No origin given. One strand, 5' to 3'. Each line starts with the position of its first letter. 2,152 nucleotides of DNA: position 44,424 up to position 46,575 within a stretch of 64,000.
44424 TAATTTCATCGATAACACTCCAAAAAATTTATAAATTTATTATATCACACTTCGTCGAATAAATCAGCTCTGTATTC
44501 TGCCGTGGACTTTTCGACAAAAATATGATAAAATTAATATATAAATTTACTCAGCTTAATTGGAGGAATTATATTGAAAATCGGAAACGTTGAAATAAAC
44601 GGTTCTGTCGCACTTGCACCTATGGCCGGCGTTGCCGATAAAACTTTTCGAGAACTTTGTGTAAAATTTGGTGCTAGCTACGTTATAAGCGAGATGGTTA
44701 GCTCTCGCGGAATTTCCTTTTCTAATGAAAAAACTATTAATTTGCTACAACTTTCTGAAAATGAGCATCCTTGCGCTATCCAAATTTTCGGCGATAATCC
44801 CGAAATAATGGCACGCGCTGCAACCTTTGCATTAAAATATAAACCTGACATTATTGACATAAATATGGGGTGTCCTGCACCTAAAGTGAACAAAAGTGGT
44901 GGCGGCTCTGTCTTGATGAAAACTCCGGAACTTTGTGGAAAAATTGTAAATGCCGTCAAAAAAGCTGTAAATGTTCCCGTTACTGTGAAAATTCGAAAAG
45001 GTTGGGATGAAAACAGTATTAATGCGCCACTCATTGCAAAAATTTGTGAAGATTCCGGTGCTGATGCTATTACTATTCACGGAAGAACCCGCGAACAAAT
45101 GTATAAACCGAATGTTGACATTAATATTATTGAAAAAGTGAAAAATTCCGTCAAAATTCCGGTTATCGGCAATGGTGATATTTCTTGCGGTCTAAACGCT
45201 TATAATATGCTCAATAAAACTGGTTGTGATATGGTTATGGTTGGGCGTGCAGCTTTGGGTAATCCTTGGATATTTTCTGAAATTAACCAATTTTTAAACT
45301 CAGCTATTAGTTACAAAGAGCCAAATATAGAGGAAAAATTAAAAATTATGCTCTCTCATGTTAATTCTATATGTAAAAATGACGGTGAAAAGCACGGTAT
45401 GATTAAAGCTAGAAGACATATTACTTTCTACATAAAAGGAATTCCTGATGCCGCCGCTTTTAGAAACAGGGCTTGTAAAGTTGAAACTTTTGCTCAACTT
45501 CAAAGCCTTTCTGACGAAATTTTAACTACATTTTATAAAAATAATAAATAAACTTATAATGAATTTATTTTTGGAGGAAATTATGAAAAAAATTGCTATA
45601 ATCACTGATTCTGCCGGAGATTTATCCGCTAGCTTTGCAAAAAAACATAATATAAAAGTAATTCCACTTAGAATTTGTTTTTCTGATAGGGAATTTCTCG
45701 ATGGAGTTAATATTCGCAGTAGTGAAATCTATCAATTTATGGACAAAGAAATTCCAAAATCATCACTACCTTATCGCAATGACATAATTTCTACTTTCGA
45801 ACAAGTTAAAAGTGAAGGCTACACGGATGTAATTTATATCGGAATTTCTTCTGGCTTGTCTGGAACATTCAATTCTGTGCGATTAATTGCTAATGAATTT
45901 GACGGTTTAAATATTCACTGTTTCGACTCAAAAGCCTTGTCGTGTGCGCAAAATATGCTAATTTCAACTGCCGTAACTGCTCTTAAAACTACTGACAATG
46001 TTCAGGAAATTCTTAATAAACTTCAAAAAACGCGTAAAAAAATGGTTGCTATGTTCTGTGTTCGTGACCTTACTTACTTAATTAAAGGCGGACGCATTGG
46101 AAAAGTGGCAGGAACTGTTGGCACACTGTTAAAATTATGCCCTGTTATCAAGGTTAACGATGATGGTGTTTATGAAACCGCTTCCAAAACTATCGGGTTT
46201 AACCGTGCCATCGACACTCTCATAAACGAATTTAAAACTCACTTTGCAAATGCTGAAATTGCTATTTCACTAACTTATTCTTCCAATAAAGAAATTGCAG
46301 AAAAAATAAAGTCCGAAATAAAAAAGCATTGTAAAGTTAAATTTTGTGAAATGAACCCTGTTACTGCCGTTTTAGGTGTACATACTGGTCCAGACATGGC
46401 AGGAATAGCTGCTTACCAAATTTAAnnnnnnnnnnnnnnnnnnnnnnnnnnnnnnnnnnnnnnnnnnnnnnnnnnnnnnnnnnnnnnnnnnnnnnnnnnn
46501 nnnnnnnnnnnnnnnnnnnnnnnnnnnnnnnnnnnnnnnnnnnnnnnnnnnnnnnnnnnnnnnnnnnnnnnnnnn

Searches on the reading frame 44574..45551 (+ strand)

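Call 73: search_protein_families(library=pfam, proteins=[window:44574-45551:+], max_evalue=0.00001)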
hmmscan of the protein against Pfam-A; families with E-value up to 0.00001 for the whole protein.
window:44574-45551:+ (325 aa): 2 families
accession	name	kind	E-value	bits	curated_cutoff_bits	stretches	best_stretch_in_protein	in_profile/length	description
PF01207.24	Dus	-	5.7e-94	315.2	20.4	1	14-314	2-303/311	Dihydrouridine synthase (Dus)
PF01180.27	DHO_dh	-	1.8e-09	37.6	27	0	181-243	225-289/291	Dihydroorotate dehydrogenase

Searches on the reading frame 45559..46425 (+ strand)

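Call 73: search_protein_families(library=pfam, proteins=[window:45559-46425:+], max_evalue=0.00001)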
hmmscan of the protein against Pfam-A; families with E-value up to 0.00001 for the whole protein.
window:45559-46425:+ (288 aa): 1 family
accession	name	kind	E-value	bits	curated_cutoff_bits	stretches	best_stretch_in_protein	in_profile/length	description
PF02645.21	DegV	-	3.3e-77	260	27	1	11-286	1-278/280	Uncharacterised protein, DegV family COG1307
